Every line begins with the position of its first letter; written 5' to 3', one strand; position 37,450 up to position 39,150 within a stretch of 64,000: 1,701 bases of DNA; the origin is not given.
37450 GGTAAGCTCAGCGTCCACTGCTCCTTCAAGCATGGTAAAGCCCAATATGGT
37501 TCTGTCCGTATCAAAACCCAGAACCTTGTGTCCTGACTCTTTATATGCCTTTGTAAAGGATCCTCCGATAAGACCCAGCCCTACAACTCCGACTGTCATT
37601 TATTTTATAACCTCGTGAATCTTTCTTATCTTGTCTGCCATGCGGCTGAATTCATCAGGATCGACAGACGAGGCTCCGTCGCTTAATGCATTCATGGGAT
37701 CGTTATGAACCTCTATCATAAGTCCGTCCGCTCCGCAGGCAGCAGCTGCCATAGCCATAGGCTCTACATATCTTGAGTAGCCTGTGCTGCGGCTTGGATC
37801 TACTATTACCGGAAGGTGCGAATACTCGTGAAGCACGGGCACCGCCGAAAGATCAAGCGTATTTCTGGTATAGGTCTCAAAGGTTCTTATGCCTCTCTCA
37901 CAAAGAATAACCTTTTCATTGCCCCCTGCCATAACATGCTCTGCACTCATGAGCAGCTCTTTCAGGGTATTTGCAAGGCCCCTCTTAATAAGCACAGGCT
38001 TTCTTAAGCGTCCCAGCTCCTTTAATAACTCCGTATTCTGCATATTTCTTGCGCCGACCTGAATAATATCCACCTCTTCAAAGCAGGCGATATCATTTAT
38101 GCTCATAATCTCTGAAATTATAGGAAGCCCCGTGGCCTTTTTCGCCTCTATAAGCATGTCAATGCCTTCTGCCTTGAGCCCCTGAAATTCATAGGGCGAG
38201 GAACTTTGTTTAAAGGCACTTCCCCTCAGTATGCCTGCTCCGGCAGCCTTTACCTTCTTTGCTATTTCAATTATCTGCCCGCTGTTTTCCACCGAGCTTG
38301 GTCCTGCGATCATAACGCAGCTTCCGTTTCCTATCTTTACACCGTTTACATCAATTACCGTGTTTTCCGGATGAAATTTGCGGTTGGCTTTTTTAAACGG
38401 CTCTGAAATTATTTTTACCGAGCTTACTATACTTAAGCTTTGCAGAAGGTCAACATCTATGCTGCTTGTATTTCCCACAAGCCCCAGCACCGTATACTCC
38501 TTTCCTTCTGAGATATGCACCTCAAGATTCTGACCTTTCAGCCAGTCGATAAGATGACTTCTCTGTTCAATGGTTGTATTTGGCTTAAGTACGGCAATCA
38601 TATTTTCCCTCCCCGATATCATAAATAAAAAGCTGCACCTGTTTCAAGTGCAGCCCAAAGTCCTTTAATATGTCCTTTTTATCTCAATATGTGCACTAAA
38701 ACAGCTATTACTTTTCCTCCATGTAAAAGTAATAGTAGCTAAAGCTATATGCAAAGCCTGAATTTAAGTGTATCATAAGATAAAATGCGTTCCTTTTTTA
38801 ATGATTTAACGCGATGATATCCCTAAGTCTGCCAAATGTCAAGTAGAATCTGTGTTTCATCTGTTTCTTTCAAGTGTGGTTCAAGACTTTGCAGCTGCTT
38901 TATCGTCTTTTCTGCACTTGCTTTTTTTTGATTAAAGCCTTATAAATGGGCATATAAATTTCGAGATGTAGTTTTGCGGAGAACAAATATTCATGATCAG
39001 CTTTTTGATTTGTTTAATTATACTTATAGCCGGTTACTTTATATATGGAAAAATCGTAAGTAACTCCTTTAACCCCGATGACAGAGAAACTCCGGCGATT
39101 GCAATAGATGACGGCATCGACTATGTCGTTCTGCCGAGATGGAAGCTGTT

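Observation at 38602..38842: Phe/Tyr-rich leader peptide with antiterminator/terminator logic upstream of the aromatic supraoperon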

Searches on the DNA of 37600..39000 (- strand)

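Call 4: search_rna_families(source=window, start=38500, end=39000, threshold=evalue, max_evalue=10, show_alignments=3)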
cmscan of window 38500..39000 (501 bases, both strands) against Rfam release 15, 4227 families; matches with E-value up to 10: 10.
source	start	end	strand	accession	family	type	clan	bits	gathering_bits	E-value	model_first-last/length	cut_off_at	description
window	38675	38702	+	RF01352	CRISPR-DR43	Gene; CRISPR;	CL00014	16.7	35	7.2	1-29/29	no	CRISPR RNA direct repeat element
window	38623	38671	-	RF01489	sbrA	Gene; sRNA;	-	16.1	45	1.4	1-71/71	no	Listeria sRNA sbrA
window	38794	38881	+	RF01860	Afu_455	Gene; snRNA; snoRNA; CD-box;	-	15.8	48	3.7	1-92/92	no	A. fumigatus snoRNA Afu_455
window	38911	38961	-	RF02925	6A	Gene; sRNA;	-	14.7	41.2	9.4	1-52/52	no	6A RNA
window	38621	38696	-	RF02538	TarB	Gene; sRNA;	-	13.8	80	7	1-79/79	no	Vibrio ToxT activated RNA TarB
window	38545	38626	+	RF00201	snoZ278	Gene; snRNA; snoRNA; CD-box;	-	13.2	36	8.7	1-115/115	no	Small nucleolar RNA Z278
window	38632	38656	-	RF01834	fiv_FSE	Cis-reg; frameshift_element;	-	12.6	53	4.6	1-35/35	no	ribosomal frameshift site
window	38571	38703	-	RF02577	tsr24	Gene; sRNA;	-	12.3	50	2.4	1-238/238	no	S. aureus tsr24 small RNA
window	38892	38939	-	RF01306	sR52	Gene; snRNA; snoRNA; CD-box;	-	12.3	50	5.4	1-60/60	no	Small nucleolar RNA sR52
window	38630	38654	+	RF01834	fiv_FSE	Cis-reg; frameshift_element;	-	12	53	6.6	1-35/35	no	ribosomal frameshift site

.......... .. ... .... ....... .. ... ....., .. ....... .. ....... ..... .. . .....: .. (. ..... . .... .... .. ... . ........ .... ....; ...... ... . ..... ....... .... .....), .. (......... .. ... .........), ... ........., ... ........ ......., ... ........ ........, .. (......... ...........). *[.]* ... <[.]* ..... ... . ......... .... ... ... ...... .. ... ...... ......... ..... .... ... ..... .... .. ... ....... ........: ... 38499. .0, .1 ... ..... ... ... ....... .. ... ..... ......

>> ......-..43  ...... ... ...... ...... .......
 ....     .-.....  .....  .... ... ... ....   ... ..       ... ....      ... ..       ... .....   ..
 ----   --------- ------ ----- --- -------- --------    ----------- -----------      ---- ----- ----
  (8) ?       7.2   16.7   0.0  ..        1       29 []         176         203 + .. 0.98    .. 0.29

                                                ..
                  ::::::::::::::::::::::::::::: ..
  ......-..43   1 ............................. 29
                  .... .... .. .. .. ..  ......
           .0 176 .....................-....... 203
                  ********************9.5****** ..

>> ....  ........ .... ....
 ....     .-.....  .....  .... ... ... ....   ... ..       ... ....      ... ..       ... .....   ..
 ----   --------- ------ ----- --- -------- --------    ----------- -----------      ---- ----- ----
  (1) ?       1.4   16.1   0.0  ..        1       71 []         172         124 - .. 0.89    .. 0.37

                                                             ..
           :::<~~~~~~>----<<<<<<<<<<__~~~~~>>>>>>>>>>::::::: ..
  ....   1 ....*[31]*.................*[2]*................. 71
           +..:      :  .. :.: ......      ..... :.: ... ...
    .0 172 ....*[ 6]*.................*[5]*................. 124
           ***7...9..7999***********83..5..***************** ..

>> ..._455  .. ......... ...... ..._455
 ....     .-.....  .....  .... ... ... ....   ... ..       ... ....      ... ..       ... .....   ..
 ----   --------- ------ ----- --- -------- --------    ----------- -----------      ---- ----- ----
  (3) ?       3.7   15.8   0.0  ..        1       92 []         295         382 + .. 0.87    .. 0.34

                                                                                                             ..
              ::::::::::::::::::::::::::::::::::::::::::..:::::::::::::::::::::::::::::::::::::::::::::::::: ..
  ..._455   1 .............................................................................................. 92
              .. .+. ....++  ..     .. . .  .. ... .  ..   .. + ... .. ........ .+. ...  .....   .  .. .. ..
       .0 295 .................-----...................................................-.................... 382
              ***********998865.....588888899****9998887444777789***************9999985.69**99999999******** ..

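Call 24: search_rna_families(sources=[L004, L005, L016, L020, L044, L057, L010, L068, L015, L019, L023, L028, L036, L037, L045, L049, L050, L053, L059, L066], threshold=gathering)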
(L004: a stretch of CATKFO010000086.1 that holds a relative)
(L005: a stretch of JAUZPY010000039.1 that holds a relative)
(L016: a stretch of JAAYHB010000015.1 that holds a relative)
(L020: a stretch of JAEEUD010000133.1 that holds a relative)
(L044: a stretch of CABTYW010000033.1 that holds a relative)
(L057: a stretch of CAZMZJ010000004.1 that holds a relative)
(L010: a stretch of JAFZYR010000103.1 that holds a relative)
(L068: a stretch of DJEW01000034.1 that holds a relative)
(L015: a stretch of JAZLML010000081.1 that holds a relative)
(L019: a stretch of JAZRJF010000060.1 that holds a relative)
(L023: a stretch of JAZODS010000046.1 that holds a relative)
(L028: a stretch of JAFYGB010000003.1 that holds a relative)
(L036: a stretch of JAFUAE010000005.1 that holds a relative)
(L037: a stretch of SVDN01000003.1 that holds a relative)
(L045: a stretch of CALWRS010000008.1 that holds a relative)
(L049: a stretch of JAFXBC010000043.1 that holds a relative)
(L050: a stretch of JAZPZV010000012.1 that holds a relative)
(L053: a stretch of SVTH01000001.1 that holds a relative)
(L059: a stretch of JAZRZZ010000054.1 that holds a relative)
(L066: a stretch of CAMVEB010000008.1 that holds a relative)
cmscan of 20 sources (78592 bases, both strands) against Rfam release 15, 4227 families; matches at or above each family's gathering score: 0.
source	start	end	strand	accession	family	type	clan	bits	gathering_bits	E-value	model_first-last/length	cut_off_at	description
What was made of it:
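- On Rfam amino-acid leader families (Phe, Trp, His, Leu, Thr leaders; leu/phe leader): None appears among the hits at E up to 10 in 38500-39000 (call 4) or at gathering score in 20 related loci (call 24).
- No Rfam riboswitch or protein-binding leader matches (calls 4, 24). There are none in 20 related loci (call 24).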

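Call 49: build_rna_model(alignment_id=A3)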
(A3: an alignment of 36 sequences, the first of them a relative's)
Model R1 built from alignment A3 (36 sequences, 222 columns); structure: RNAalifold consensus.
model positions 151; base pairs 11; branch points 0; effective number of sequences 18.57; information 0.59 bits per position. Calibrated on 0.2 Mb of random sequence (short: E-values are rough).
structure used (alignment columns):
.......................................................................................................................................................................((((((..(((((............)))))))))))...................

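Call 50: search_with_rna_model(model_id=R1, source=window, filters=off, max_evalue=10, show_alignments=2)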
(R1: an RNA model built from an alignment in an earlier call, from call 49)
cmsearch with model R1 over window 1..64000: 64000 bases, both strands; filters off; matches with E-value up to 10: 9.
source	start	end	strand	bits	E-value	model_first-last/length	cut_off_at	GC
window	38621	38768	-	29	0.0019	1-151/151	no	0.33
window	51592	51659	-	14.5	0.75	75-151/151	no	0.38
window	25124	25162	-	14.2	0.84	116-150/151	no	0.41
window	8626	8687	-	10.9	3.4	108-151/151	no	0.34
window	5847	5877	+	10.5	3.8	116-145/151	no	0.58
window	282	352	-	10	4.8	81-151/151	no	0.37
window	51560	51637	+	9.8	5.3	78-151/151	no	0.38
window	38661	38799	+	9.4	6.2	1-151/151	no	0.29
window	14778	14822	-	9.1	6.8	1-151/151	no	0.24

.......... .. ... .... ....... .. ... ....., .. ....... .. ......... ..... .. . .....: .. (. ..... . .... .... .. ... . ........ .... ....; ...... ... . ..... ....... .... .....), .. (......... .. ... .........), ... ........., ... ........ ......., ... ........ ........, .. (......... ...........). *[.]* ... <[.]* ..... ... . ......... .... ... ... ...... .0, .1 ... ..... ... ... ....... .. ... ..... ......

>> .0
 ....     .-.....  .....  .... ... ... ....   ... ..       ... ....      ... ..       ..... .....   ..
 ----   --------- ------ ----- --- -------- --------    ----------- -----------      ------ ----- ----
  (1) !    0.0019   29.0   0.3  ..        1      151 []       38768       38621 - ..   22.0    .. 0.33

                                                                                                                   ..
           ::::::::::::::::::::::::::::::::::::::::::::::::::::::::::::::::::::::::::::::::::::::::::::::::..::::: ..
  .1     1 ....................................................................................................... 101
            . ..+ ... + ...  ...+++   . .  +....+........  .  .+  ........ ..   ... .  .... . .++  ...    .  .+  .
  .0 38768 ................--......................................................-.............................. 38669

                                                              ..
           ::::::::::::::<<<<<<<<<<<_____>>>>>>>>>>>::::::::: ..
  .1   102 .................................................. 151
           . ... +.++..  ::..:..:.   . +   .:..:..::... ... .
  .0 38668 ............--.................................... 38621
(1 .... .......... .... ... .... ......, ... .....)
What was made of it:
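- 38691..38713 (-): Region 2: AAGUAAUAG (pairs with the Tyr/Phe codons and contains the stop codons) plus the antiterminator strand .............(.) at 38704-38691. It aligns to the family's conserved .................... block in the covariance-model alignment (call 50).
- On Clostridia/Synergistota aroF leader family defined here (model R1): Window 38621-38768 (minus strand), 29 bits, E about 0.002, model positions 1-151/151, and the top hit on both strands of the 64 kb (call 50).
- (10) Covariance model R1, trained without the window clade, finds the window leader full-length as the top hit (29 bits, E about 0.002; call 50). UUU, UAU and UAC codons are favoured by low GC content (the leader is 33% GC, call 50). 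The covariance-model hit has E about 0.002 and is the best in 128 kb searched (call 50).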

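Call 57: search_with_rna_model(model_id=R1, sources=[L127, L128, L129, L130, L131, L132, L133, L134, L135, L136, L137, L138, L139, L140, L141, L142, L143, L144, L145, L146, L147, L148, L149, L150, L151, L152, L153, L154, L155, L156, L157, L158, L159, L160, L161, L162, L163, L164, L165, L166, L167, L168, L169, L170, L171, L172, L173, L174, L175, L176, L177, L178, L179, L180, L181, L182, L183, L184, L185, L186, L187, L188, L189, L190, L191, L192, L193, L194, L195, L196, L197, L198, L199, L200, L201, L202, L203, L204, L205, L206, L207, L208, L209, L210, L211, L212, L213, L214, L215, L216, L217, L218, L219, L220, L221, L222, L223, L224, L225, L226], max_evalue=1)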
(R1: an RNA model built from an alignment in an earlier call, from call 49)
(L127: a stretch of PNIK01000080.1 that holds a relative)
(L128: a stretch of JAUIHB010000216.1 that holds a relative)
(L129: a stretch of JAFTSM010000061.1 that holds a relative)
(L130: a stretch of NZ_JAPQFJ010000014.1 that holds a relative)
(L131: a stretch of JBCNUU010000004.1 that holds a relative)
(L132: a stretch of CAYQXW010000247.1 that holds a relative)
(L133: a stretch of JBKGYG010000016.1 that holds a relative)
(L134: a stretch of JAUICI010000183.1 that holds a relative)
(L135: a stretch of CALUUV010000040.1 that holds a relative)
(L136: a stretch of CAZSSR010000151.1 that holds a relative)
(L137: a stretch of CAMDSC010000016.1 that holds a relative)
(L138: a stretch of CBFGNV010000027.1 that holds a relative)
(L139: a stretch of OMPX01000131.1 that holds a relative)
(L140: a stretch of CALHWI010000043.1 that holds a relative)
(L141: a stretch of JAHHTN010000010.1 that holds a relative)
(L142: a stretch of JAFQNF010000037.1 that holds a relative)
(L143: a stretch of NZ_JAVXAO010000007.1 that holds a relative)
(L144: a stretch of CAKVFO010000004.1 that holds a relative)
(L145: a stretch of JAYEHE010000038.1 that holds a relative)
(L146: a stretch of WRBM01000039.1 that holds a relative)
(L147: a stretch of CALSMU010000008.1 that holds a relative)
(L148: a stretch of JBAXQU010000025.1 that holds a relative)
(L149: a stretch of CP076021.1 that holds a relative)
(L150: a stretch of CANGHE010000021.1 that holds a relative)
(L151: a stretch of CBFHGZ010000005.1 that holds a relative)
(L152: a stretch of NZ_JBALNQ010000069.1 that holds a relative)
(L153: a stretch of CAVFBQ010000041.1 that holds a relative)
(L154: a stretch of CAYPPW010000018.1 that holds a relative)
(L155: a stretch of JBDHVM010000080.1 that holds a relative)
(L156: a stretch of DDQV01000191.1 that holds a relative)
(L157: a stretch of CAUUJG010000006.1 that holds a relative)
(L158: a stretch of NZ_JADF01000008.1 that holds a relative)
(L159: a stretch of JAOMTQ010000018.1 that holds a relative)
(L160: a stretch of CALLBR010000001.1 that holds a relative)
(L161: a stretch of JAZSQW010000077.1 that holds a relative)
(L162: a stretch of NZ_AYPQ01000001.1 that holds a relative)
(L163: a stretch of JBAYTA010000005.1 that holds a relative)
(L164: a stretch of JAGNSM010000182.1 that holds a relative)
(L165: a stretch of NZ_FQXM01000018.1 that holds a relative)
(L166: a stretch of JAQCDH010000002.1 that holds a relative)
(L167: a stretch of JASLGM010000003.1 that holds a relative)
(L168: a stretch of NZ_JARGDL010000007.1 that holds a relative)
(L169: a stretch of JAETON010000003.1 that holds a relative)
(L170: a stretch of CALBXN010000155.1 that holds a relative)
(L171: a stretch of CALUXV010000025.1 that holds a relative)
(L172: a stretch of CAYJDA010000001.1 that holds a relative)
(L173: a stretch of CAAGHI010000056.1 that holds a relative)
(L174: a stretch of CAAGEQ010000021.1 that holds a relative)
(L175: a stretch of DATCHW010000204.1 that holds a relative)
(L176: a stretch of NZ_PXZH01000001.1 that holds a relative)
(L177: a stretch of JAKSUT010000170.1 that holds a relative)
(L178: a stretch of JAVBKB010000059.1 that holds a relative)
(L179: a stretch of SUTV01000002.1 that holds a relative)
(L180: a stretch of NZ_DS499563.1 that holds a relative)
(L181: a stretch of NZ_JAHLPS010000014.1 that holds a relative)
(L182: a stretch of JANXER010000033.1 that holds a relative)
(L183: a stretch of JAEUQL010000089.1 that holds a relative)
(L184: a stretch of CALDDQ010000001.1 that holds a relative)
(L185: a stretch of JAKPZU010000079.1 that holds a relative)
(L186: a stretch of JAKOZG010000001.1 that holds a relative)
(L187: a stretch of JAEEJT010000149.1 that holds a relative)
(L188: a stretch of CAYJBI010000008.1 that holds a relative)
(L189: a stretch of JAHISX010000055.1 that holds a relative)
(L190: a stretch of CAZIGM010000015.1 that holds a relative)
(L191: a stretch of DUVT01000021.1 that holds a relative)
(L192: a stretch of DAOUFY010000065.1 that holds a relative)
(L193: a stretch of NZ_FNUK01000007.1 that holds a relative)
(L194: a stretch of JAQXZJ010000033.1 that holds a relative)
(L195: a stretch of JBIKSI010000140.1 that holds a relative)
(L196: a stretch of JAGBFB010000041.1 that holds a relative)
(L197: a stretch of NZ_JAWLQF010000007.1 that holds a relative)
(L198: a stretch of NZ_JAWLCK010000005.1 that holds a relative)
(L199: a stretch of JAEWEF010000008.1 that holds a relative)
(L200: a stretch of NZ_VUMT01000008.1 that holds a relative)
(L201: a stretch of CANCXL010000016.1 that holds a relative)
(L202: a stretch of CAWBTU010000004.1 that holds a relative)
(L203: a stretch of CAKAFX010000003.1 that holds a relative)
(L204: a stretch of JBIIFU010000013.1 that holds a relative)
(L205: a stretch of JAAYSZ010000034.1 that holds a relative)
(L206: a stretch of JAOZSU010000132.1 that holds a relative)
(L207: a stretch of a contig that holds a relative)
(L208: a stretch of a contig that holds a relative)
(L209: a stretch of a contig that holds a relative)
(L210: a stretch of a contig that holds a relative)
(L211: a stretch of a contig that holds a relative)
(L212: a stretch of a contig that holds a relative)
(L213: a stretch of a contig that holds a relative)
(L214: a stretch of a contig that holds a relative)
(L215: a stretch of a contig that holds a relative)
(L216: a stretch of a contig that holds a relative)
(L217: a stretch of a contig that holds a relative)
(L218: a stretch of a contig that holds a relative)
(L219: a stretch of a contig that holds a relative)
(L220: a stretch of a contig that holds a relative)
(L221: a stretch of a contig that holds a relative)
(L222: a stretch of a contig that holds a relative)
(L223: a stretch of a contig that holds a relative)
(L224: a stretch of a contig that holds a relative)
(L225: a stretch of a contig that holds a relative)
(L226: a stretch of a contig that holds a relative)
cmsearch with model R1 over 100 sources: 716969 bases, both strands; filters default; matches with E-value up to 1: 4.
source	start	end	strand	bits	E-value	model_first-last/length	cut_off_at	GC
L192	5682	5841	-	31.8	0.0067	1-151/151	no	0.36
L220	5615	5764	+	22.9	0.27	1-151/151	no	0.31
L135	6453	6548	-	20.6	0.68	45-151/151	no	0.26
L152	7718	7774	-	20.2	0.8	98-151/151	no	0.28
